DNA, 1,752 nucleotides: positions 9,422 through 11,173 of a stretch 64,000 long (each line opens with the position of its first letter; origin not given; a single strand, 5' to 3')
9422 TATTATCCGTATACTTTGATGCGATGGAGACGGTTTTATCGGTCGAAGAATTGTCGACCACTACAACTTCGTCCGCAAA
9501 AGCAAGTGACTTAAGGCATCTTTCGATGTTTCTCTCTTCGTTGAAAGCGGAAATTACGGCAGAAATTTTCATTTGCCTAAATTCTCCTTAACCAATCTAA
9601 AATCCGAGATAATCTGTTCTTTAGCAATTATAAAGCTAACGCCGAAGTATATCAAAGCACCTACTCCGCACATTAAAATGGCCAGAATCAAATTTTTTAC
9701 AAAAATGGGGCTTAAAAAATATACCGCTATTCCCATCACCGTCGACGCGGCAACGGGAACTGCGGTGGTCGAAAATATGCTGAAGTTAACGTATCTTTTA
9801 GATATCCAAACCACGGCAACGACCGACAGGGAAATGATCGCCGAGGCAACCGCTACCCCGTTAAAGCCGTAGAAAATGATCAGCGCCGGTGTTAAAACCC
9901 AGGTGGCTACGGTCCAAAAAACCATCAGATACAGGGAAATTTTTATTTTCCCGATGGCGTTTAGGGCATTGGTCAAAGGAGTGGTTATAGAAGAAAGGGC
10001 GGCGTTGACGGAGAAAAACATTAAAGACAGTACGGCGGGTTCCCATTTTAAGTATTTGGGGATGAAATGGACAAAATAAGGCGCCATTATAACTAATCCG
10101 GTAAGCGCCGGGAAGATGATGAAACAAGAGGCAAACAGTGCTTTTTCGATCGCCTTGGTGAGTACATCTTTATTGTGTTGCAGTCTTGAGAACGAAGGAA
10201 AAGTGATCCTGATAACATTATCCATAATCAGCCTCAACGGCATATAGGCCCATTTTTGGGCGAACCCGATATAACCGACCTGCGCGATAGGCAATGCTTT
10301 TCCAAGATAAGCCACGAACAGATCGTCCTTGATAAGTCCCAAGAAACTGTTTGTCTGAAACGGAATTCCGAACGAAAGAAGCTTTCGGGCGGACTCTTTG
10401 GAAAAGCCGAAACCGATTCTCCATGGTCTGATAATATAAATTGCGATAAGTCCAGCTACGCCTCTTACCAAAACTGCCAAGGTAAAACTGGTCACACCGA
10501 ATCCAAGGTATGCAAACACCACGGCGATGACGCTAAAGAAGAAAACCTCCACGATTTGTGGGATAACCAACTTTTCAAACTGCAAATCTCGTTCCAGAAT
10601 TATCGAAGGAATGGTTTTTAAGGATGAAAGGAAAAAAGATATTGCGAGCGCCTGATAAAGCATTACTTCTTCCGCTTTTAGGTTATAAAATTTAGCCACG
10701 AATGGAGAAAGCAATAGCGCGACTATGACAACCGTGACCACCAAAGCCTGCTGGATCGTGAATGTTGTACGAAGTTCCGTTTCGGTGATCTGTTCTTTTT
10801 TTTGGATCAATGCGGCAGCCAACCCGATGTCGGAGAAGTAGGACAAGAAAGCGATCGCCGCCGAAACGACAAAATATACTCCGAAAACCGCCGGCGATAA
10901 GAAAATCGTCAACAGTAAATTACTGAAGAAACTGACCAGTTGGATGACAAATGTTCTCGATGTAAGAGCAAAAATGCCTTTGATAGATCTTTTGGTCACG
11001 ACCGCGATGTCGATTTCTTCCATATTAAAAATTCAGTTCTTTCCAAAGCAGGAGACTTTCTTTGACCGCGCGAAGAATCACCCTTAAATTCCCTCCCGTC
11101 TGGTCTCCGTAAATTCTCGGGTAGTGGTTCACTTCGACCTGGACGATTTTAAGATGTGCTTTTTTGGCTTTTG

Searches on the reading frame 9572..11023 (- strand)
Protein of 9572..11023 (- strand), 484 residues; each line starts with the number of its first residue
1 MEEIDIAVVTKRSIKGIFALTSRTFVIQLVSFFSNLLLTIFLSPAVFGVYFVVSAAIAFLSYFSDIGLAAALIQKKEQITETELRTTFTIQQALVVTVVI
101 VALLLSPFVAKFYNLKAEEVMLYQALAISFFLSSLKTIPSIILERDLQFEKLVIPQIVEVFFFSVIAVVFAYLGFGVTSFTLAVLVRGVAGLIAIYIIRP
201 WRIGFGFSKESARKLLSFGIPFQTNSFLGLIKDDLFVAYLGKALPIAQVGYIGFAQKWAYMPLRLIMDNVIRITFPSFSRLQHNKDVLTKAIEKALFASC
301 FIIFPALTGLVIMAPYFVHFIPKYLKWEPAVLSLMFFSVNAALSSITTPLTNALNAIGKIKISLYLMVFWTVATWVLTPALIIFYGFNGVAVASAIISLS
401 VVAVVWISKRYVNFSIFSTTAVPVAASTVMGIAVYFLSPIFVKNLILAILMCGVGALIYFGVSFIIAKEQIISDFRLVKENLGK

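Call 12: search_protein_families(library=pfam, proteins=[window:9572-11023:-], max_evalue=0.001)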
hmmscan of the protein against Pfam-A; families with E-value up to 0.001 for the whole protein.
window:9572-11023:- (484 aa): 2 families
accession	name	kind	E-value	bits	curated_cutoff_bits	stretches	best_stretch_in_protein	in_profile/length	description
PF13440.11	Polysacc_synt_3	-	3.6e-50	171.3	23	1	38-321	2-283/293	Polysaccharide biosynthesis protein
PF01943.22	Polysacc_synt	-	1.4e-22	80.8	28.2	1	14-282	2-274/274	Polysaccharide biosynthesis protein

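Call 54: search_protein_families(library=ncbifam, proteins=[window:9572-11023:-], max_evalue=0.00001)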
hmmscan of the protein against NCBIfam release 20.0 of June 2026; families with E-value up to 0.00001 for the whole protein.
window:9572-11023:- (484 aa): 3 families
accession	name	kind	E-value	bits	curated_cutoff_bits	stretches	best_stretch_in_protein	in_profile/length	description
NF007773.0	PRK10459.1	equivalog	2.7e-40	138.8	273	1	23-473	17-473/492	MOP flippase family protein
NF058658.1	Oglyco_Wzx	exception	5.8e-32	111.3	720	1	12-471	9-467/478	O-glycosylation flippase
NF047674.1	TeichurnBiosyTuaB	equivalog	1.4e-25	90.3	580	1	8-460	3-463/469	teichuronic acid biosynthesis protein TuaB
